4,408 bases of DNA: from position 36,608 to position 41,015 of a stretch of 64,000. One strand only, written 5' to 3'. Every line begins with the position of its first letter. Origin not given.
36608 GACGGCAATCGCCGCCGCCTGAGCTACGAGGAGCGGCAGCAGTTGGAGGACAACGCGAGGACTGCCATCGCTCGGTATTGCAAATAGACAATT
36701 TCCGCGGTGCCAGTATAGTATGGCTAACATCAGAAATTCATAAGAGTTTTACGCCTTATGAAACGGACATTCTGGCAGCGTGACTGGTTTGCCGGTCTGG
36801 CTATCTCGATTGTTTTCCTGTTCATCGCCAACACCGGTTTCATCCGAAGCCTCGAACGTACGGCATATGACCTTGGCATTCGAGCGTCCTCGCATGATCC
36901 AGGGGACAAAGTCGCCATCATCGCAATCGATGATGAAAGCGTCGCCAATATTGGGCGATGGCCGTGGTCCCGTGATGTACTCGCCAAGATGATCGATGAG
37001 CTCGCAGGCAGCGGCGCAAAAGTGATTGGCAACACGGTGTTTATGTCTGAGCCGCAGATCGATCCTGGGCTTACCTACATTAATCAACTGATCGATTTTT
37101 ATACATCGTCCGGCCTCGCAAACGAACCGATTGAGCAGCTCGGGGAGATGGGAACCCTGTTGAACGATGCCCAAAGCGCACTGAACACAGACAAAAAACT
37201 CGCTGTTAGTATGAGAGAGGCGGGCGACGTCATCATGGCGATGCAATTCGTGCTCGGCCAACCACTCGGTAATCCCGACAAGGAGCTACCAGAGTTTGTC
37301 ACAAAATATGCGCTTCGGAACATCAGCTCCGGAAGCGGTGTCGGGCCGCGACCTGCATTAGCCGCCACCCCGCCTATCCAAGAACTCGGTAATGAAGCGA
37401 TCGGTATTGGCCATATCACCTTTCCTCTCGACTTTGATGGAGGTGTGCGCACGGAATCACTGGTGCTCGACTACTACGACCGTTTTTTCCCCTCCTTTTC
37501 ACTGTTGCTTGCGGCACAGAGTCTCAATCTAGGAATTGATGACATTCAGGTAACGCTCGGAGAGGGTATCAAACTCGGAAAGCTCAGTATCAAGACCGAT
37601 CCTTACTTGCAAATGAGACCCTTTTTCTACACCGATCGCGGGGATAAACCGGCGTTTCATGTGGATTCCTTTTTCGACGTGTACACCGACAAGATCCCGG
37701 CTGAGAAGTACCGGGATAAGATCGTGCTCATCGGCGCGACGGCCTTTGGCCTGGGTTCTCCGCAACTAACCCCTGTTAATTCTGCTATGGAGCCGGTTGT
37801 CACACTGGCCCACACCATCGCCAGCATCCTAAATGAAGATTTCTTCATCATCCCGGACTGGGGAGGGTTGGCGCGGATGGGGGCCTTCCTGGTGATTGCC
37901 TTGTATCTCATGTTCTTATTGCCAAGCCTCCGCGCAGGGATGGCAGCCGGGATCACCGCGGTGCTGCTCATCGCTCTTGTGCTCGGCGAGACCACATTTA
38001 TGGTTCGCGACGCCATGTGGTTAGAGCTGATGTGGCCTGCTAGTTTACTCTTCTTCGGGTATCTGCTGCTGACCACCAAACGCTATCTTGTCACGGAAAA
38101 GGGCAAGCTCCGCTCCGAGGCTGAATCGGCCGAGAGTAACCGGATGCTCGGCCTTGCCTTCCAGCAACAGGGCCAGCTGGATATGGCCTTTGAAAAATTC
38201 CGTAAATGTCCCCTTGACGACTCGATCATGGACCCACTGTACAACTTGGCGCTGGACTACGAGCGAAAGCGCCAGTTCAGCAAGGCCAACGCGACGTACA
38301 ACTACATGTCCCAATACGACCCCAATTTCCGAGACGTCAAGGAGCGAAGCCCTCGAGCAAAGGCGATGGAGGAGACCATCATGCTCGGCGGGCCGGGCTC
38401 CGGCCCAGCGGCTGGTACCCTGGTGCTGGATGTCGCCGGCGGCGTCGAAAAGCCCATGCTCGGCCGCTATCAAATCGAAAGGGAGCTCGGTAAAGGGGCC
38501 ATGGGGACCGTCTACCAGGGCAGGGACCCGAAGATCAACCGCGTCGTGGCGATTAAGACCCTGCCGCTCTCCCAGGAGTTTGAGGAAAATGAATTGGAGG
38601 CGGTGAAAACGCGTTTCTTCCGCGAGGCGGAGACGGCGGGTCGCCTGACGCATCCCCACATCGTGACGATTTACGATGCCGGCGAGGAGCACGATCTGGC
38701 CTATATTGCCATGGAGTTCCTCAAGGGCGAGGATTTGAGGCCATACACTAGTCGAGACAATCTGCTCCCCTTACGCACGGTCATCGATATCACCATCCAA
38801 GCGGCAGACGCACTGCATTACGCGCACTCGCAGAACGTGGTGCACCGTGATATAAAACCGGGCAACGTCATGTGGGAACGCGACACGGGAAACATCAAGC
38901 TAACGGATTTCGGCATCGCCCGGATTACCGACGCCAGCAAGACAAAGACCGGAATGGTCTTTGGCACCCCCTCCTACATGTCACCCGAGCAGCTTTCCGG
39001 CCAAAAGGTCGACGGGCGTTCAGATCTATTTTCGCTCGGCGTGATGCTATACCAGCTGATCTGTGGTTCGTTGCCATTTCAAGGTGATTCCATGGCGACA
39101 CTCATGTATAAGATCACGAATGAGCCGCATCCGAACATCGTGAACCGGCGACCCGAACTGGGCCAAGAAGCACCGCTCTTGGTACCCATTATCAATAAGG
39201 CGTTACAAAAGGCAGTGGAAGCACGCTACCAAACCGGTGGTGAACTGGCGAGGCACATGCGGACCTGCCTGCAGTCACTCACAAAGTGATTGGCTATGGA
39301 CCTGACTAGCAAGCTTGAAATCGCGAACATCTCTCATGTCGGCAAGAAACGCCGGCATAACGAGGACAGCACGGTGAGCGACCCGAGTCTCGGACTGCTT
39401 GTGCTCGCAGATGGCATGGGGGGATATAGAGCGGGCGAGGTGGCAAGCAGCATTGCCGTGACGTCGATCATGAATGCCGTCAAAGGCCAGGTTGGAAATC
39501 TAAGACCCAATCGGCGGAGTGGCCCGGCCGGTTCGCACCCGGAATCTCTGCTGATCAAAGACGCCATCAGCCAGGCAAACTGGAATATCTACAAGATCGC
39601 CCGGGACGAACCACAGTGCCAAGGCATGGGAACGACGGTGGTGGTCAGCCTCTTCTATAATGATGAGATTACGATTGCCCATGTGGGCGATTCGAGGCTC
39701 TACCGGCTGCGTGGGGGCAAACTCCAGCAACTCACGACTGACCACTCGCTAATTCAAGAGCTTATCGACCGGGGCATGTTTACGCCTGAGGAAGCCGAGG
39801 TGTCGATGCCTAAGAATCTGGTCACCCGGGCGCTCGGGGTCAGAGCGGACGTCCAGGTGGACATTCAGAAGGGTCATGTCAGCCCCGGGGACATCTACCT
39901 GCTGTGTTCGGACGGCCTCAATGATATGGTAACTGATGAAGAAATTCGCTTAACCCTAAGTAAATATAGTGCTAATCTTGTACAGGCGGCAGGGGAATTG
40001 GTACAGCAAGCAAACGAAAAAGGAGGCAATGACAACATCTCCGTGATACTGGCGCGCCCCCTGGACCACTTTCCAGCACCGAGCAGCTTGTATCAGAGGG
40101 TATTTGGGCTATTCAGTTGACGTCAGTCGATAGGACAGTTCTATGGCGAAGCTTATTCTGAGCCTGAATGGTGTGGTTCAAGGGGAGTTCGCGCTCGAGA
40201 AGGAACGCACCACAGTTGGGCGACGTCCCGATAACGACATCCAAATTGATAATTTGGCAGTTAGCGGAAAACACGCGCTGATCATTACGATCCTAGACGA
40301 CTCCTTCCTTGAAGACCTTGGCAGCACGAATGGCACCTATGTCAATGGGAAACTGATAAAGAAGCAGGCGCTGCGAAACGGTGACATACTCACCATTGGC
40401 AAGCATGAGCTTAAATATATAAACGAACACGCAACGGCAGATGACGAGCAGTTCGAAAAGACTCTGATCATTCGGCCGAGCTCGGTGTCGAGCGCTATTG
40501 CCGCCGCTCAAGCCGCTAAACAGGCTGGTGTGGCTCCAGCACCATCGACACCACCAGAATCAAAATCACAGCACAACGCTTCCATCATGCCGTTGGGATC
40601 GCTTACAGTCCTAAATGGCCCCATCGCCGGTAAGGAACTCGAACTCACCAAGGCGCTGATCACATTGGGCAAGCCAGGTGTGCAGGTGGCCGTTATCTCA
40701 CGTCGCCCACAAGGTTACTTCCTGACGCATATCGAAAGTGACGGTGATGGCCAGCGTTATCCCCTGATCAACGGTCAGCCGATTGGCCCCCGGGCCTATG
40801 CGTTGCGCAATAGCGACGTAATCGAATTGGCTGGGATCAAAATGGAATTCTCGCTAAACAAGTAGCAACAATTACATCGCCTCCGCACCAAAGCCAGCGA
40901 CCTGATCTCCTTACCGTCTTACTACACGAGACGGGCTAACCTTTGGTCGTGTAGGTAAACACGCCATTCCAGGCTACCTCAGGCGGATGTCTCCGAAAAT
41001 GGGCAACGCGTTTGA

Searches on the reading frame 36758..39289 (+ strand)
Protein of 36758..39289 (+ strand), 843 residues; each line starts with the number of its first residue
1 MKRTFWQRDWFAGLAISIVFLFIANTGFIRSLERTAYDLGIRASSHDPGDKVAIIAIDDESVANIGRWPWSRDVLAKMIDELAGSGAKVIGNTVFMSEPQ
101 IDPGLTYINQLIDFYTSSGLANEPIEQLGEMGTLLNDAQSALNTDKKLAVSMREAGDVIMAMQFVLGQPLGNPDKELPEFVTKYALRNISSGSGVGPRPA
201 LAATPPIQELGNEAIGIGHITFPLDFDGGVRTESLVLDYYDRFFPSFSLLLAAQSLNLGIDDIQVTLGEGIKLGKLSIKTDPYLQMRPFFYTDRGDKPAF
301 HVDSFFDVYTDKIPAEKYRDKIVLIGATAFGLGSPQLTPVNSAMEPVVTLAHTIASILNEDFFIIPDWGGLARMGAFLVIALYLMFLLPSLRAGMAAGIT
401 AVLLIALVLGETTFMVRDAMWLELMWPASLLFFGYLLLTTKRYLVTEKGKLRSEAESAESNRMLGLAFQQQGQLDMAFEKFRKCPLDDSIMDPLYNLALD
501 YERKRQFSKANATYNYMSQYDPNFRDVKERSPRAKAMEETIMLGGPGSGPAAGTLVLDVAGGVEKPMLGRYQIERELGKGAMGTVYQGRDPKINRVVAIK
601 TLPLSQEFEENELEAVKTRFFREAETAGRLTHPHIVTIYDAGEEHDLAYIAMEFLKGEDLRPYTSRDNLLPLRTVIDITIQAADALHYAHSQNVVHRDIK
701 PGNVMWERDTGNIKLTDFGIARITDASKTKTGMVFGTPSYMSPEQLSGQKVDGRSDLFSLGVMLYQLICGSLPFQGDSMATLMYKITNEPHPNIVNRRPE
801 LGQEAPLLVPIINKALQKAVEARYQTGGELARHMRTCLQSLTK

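Call 44: search_protein_families(library=pfam, proteins=[window:36758-39289:+], max_evalue=0.00001)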
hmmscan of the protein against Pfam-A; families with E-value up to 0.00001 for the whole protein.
window:36758-39289:+ (843 aa): 3 families
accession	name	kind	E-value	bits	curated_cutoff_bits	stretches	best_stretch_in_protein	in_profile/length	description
PF00069.31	Pkinase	-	2.1e-55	188.4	31.7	1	571-820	1-248/263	Protein kinase domain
PF05226.16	CHASE2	-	1.9e-44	152.6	26.3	1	18-381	4-255/257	CHASE2 domain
PF07714.23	PK_Tyr_Ser-Thr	-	1.2e-34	120.3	23.1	1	572-790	2-221/258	Protein tyrosine and serine/threonine kinase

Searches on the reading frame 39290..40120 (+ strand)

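Call 44: search_protein_families(library=pfam, proteins=[window:39290-40120:+], max_evalue=0.00001)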
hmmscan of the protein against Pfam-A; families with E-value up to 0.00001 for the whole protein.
window:39290-40120:+ (276 aa): 2 families
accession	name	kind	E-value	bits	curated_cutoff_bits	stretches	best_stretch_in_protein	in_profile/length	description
PF13672.11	PP2C_2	-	2.4e-14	53.8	24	1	20-244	8-198/209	Protein phosphatase 2C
PF00481.26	PP2C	-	2e-10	41.2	20.3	1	30-153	30-141/255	Protein phosphatase 2C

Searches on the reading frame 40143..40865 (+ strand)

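Call 44: search_protein_families(library=pfam, proteins=[window:40143-40865:+], max_evalue=0.00001)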
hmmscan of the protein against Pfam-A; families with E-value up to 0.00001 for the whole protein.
window:40143-40865:+ (240 aa): 2 families
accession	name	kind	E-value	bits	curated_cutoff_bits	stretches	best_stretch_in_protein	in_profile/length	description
PF00498.31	FHA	-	9.5e-23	80.9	20.7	1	23-86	1-67/67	FHA domain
PF16697.10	Yop-YscD_cpl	-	4.8e-16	59.2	33.2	1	9-91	4-89/94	Inner membrane component of T3SS, cytoplasmic domain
